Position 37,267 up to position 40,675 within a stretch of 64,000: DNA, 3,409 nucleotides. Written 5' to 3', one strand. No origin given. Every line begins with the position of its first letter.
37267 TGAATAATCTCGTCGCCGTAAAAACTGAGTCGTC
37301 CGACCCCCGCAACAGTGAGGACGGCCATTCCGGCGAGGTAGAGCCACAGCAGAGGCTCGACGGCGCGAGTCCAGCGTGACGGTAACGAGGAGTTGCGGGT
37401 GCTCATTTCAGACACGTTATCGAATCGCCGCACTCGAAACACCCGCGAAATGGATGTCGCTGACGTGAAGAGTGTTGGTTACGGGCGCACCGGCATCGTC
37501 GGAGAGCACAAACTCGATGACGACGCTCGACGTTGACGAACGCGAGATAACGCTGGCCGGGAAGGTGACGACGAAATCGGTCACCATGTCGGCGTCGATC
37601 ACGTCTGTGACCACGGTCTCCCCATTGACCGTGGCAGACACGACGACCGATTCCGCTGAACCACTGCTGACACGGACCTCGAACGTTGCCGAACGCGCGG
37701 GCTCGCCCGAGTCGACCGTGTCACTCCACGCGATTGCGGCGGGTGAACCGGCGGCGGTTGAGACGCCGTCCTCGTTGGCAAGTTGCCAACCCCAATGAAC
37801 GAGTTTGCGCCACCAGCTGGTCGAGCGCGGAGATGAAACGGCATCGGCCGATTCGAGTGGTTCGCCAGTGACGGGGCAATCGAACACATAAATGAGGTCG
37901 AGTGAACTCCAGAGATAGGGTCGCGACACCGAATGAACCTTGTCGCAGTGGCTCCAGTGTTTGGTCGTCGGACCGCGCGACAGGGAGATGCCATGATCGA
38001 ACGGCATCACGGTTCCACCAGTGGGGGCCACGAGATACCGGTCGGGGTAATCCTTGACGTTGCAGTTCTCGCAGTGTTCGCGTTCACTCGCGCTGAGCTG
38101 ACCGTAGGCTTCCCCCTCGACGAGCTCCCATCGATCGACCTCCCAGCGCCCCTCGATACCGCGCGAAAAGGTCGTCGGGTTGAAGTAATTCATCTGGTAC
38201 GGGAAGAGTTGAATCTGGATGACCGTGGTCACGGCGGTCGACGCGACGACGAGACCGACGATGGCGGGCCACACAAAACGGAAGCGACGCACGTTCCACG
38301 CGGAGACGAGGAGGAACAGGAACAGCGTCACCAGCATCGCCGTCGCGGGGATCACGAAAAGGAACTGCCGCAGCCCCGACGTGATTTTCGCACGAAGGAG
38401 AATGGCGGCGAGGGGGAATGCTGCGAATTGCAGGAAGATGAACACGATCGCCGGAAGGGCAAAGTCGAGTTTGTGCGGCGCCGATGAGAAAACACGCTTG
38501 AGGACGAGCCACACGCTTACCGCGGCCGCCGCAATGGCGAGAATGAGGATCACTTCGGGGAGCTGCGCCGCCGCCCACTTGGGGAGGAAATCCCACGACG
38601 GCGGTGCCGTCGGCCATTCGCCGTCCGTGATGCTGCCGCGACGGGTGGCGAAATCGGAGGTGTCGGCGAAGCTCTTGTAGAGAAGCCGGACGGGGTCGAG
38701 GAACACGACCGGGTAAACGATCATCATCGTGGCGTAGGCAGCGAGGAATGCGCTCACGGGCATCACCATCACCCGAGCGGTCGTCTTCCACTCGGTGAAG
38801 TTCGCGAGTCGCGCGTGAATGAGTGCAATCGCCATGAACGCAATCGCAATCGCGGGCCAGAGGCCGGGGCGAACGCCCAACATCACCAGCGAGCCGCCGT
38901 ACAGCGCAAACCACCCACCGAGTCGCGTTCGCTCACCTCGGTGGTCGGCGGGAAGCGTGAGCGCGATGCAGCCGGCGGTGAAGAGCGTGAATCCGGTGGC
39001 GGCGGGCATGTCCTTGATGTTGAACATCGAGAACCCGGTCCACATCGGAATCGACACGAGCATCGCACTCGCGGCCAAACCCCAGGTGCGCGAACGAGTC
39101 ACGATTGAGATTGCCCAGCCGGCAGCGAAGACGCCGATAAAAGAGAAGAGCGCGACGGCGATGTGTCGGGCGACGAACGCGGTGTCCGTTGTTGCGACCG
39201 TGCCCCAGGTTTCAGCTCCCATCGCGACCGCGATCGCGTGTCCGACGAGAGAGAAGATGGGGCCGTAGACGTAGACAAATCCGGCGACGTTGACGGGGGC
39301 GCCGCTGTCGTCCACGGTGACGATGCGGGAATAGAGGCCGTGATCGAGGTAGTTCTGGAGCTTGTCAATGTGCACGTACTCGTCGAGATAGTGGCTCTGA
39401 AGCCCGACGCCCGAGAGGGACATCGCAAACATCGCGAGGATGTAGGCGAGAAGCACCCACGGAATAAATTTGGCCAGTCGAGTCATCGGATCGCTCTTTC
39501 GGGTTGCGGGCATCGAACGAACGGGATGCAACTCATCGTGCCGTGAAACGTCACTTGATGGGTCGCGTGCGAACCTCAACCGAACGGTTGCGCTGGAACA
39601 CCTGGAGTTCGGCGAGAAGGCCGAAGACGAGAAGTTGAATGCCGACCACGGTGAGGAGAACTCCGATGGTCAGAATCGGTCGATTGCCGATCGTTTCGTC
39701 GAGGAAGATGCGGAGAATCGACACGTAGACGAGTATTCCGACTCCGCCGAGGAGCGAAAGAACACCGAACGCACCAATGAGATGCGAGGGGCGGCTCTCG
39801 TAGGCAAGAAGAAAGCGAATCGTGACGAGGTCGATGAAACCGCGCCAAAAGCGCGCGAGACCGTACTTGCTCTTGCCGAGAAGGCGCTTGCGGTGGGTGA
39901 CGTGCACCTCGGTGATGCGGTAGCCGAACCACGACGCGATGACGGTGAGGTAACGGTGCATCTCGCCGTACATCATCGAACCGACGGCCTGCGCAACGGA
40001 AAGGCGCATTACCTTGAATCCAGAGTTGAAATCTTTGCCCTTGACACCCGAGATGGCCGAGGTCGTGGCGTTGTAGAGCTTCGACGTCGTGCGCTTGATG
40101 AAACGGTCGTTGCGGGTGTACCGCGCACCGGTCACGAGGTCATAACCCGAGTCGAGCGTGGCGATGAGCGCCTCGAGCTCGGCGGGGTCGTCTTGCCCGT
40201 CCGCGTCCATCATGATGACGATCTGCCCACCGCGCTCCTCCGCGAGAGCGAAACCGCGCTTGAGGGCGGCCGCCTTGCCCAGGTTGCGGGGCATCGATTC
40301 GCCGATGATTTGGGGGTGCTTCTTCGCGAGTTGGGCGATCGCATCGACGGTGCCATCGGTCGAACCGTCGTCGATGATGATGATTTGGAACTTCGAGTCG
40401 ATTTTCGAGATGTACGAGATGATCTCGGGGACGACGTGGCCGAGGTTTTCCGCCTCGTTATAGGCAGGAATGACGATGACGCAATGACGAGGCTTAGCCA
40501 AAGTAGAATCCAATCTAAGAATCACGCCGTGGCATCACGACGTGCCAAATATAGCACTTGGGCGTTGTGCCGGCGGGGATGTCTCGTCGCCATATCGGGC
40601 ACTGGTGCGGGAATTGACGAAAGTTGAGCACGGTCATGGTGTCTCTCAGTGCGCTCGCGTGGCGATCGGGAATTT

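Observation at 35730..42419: Polyprenyl-phosphate GT2, two tandem GT-C paralogues, a divergent sulfotransferase and a flippase-like protein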

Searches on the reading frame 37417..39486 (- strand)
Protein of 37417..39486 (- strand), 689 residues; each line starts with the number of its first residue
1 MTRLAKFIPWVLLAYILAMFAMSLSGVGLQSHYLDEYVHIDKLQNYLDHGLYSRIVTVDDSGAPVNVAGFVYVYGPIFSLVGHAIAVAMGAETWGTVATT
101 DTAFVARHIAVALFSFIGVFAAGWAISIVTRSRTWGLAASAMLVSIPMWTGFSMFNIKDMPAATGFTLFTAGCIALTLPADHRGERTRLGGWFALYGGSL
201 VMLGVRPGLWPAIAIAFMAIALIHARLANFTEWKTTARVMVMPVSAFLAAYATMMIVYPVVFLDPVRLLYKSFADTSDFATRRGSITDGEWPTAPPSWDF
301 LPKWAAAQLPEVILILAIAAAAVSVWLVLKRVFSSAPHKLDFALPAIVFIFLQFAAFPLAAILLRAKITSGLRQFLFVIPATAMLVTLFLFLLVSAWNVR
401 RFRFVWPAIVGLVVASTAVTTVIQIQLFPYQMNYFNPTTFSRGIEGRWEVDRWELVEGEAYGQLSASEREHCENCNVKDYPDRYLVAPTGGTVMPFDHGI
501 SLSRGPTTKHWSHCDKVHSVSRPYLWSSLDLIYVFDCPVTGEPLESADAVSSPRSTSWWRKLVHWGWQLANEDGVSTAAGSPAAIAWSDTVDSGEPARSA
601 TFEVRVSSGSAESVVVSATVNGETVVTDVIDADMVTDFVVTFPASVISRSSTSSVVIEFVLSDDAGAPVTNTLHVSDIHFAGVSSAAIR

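Call 4: search_protein_families(library=pfam, proteins=[window:37417-39486:-], max_evalue=0.01)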
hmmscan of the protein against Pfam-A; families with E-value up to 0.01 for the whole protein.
window:37417-39486:- (689 aa): 0 families

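Call 5: search_protein_families(library=ncbifam, proteins=[window:37417-39486:-], max_evalue=0.01)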
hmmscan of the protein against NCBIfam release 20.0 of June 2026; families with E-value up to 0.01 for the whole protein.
window:37417-39486:- (689 aa): 0 families

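Call 8: search_solved_structures(query=window:37417-39486:-, max_evalue=10)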
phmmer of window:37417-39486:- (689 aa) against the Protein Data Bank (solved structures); distinct sequences matched with E-value up to 10: 1.
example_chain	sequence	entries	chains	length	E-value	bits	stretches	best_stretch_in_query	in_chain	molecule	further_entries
1wjj_A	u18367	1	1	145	0.55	11.5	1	620-668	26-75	hypothetical protein F20O9.120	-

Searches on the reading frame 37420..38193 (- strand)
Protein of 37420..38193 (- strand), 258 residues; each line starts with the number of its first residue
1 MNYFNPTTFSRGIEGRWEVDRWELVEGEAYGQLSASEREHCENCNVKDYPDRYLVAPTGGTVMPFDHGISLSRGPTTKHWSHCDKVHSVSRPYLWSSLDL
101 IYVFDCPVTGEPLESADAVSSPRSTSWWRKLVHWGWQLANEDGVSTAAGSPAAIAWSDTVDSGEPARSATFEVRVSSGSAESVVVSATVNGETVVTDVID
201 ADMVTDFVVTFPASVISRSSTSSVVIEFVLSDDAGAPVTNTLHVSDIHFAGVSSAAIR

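Call 76: predict_structure(alignment_id=A5)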
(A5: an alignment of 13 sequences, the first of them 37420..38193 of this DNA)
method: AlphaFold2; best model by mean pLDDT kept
length: 258 residues; sequences in the alignment: 13
mean_pLDDT: 82.5   pTM: 0.79
mean pLDDT of the five models: 82.5, 79.9, 69.4, 69.2, 68.9
residues with pLDDT >= 90: 121; 70-90: 87; 50-70: 30; < 50: 20
segments of 3 or more residues with pLDDT < 50: 1-5, 7-9, 11-15, 253-258
pLDDT, mean of each block of 10 residues (from residue 1): 43 48 81 92 83 84 89 71 89 81 90 66 83 93 93 90 77 95 96 91 94 87 94 95 90 41
secondary structure, 60 per line:
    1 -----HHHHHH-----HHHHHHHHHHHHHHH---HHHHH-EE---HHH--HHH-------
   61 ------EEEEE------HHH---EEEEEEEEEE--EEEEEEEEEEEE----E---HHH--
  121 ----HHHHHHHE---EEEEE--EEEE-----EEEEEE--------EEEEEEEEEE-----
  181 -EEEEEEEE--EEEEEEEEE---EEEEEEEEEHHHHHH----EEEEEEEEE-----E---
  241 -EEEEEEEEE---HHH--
elements in order: H6-11 H17-31 H35-39 E67-71 E84-93 E96-107 H125-131 E136-140 E143-146 E152-157 E166-175 E182-189 E192-200 E204-212 H213-218 E223-231 E242-250
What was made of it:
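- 37420..37788 (-): C-terminal beta-sandwich of P2 (about residues 567-689), which resembles a carbohydrate-binding module. AF2 model of the last 258 aa has pLDDT 82.5 (call 76).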

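Call 78: fold_search(model_id=the predicted structure, library=pdb)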
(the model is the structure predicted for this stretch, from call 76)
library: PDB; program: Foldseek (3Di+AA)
matches with E <= 10: 1326; with E <= 0.001: 52
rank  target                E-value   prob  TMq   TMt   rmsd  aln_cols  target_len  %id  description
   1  6bqm                  3.3e-05  1.00  0.30  0.18  15.2       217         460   12  Secreted serine protease VesC from Vibrio cholerae (released 2018-11-28)
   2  7qx5                  8.1e-05  1.00  0.33  0.16   9.2       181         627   14  mosquitocidal Cry11Aa-Y449F determined at pH 7 from naturally-occurring nanocrystals by Serial femtosecond crystallograp (released 2022-07-27)
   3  7qyd_B                8.1e-05  1.00  0.33  0.16   9.4       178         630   11  mosquitocidal Cry11Ba determined at pH 6.5 from naturally-occurring nanocrystals by Serial femtosecond crystallography (released 2022-07-27)
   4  2dck                  9.6e-05  1.00  0.31  0.26  11.7       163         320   10  A tetragonal-lattice structure of alkaliphilic XynJ from Bacillus sp. 41M-1 (released 2007-03-20)
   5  6qfo                  1.1e-04  1.00  0.32  0.08  13.6       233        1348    9  EngBF DARPin Fusion 9b 3G124 (released 2019-11-06)
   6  4moa                  1.2e-04  1.00  0.33  0.16   8.1       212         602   11  Crystal structure of CRY4BA-R203Q TOXIN (released 2014-12-10)
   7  8a1a_A                1.3e-04  1.00  0.33  0.08  13.3       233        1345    9  Structure of a leucinostatin derivative determined by host lattice display : L1F11V1 construct (released 2022-12-07)
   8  2zey_A                1.3e-04  1.00  0.28  0.43   6.2       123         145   13  Family 16 carbohydrate binding module (released 2008-03-04)
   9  6sh9_B                1.3e-04  1.00  0.32  0.08  13.2       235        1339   10  EngBF DARPin Fusion 4b D12 (released 2019-11-06)
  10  1ux7_A                1.4e-04  1.00  0.28  0.52   4.5       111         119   18  Carbohydrate-Binding Module CBM36 in complex with calcium and xylotriose (released 2004-10-27)
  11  7qyd_A                1.4e-04  1.00  0.32  0.15   9.5       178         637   11  mosquitocidal Cry11Ba determined at pH 6.5 from naturally-occurring nanocrystals by Serial femtosecond crystallography (released 2022-07-27)
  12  7qx6                  1.5e-04  1.00  0.33  0.16   8.9       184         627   14  mosquitocidal Cry11Aa-E583Q determined at pH 7 from naturally-occurring nanocrystals by Serial femtosecond crystallograp (released 2022-07-27)
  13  9b8i                  1.5e-04  0.99  0.29  0.12  18.5       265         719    9  Cryo-EM structure of the E. coli cellulose synthase BcsB-BcsC fusion protein (released 2025-02-19)
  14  1ciy                  1.7e-04  1.00  0.34  0.17   9.5       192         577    8  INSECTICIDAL TOXIN: STRUCTURE AND CHANNEL FORMATION (released 1997-01-27)
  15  8w7n                  1.8e-04  1.00  0.33  0.10   8.6       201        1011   10  Crystal structure of the in-cell Cry1Aa purified from Bacillus thuringiensis (released 2024-03-06)
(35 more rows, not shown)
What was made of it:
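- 37420..37788 (-): Foldseek matches include CBM36, CBM16, CBM28, Cry toxin domain III and BcsB at E about 1e-4, with target-normalised TM-scores up to 0.55 (call 78).
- Closest known: GT136. Same: P2 also ends in a CBM-like beta-sandwich (call 78).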

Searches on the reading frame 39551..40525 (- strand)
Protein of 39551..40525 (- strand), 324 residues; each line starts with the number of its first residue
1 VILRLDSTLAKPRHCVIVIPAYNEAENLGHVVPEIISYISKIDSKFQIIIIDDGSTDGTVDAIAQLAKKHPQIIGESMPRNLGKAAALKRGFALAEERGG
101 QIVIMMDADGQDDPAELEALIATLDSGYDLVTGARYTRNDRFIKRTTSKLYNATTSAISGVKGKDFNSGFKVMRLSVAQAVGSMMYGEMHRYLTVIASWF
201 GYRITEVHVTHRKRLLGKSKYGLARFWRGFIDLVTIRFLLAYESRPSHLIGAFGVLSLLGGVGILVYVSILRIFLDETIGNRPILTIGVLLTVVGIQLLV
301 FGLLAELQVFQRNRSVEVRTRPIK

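Call 4: search_protein_families(library=pfam, proteins=[window:39551-40525:-], max_evalue=0.01)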
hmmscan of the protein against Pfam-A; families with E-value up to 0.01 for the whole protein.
window:39551-40525:- (324 aa): 3 families
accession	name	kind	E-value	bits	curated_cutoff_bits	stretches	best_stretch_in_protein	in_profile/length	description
PF00535.33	Glycos_transf_2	-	1.2e-29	103.9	23.3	1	17-178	2-164/168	Glycosyl transferase family 2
PF13641.12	Glyco_tranf_2_3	-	1.3e-10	42.2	27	1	12-150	1-135/230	Glycosyltransferase like family 2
PF10111.15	Glyco_tranf_2_2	-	3.1e-07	30.6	27.3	1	17-121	2-103/276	Glycosyltransferase like family 2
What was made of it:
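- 39551..40525 (-): Polyprenyl-phosphate glycosyltransferase of the ArnC/GtrB/DPMS type (GT2, 324 aa, two C-terminal TM helices). PF00535, E 1.2e-29 (call 4).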

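Call 5: search_protein_families(library=ncbifam, proteins=[window:39551-40525:-], max_evalue=0.01)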
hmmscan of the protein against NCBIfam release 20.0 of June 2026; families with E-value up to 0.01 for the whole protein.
window:39551-40525:- (324 aa): 22 families
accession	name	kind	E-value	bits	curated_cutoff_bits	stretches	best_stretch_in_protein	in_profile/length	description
NF007986.1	PRK10714.1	equivalog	7.8e-40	136.8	529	1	14-308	7-293/316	undecaprenyl-phosphate 4-deoxy-4-formamido-L-arabinose transferase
NF047588.1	GlcsyltransPgfSStrep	equivalog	1.2e-34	120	500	1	16-307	4-286/308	glycosyltransferase PgfS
TIGR04182.1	glyco_TIGR04182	equivalog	1.4e-25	90.3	325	1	16-312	3-286/293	S-layer glycoprotein N-glycosyltransferase AglJ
NF058614.1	PPMAGASynPpgS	equivalog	1.3e-17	64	370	1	16-206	3-191/226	polyprenyl-phospho-N-acetylgalactosaminyl synthase PpgS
TIGR03937.1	PgaC_IcaA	equivalog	6.5e-16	58.3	422.3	1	14-139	46-167/407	poly-beta-1,6-N-acetyl-D-glucosamine synthase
NF041875.1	EPS_EpsD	equivalog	1.3e-12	47.8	370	1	17-125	3-105/325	exopolysaccharide biosynthesis glycosyltransferase EpsD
TIGR03469.1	HpnB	hypoth_equivalog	2.7e-12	46.4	379.25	1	14-125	45-161/386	hopene-associated glycosyltransferase HpnB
NF041391.1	DPhHxTase_Halo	equivalog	6.6e-12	44.9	375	1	21-215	3-187/213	dolichyl-phosphate hexose transferase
NF010496.0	PRK13915.1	equivalog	5.3e-10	38.9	262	1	13-124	31-142/307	glucosyl-3-phosphoglycerate synthase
NF045692.1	OglycostaseCruG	equivalog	6.1e-10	38.6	600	1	15-133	43-162/386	2'-O-glycosyltransferase CruG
NF007482.0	PRK10073.1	equivalog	2.7e-09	36.5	423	1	15-122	8-108/334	glycosyltransferase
TIGR03111.1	glyc2_xrt_Gpos1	hypoth_equivalog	6.3e-09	35.1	363.95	1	14-150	50-183/439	TIGR03111 family XrtG-associated glycosyltransferase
TIGR04283.1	glyco_like_mftF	equivalog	2.3e-08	33.9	182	1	17-127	3-101/221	TIGR04283 family arsenosugar biosynthesis glycosyltransferase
TIGR03965.1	mycofact_glyco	equivalog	2.6e-08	33.2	280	1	10-133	71-189/467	mycofactocin biosynthesis glycosyltransferase MftF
NF047683.1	TeichurnBiosyTuaG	equivalog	6.9e-08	32.4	400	1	15-122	8-109/252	teichuronic acid biosynthesis protein TuaG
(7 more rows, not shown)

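Call 82: search_solved_structures(query=window:39551-40525:-, max_evalue=1e-10)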
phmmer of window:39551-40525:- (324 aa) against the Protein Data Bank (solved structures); distinct sequences matched with E-value up to 1e-10: 7.
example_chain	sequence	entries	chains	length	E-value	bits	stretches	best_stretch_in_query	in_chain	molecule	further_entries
9hwj_A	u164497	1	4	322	7.1e-36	127.5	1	15-307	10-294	Undecaprenyl-phosphate 4-deoxy-4-formamido-L-arabinose transferase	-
9bhc_C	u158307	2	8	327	9.2e-35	123.8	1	14-307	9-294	Undecaprenyl-phosphate 4-deoxy-4-formamido-L-arabinose transferase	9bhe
8vxh_A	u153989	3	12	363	1.3e-34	123.4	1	14-307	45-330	Undecaprenyl-phosphate 4-deoxy-4-formamido-L-arabinose transferase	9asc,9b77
5eke_A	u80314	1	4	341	7.9e-28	101.1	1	16-307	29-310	Uncharacterized glycosyltransferase sll0501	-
5ekp_C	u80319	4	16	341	2e-27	99.8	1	16-307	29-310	Uncharacterized glycosyltransferase sll0501 | Glycosyltransferase sll0501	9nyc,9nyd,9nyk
9nye_A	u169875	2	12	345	2.1e-27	99.7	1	16-307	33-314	Glycosyltransferase sll0501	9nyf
5mlz_A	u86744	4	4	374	3.2e-15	59.7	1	16-278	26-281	Dolichol monophosphate mannose synthase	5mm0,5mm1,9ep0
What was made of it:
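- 39551..40525 (-): The best solved relatives are ArnC (7e-36), GtrB sll0501 (8e-28) and DPMS (3e-15) (call 82).
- On Polyprenyl-phosphate glycosyltransferases of GT2 (ArnC/GtrB/DPMS type): The best PDB relatives are ArnC, GtrB and DPMS (call 82).
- GT2: ArnC, GtrB and DPMS are its closest solved relatives (call 82).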
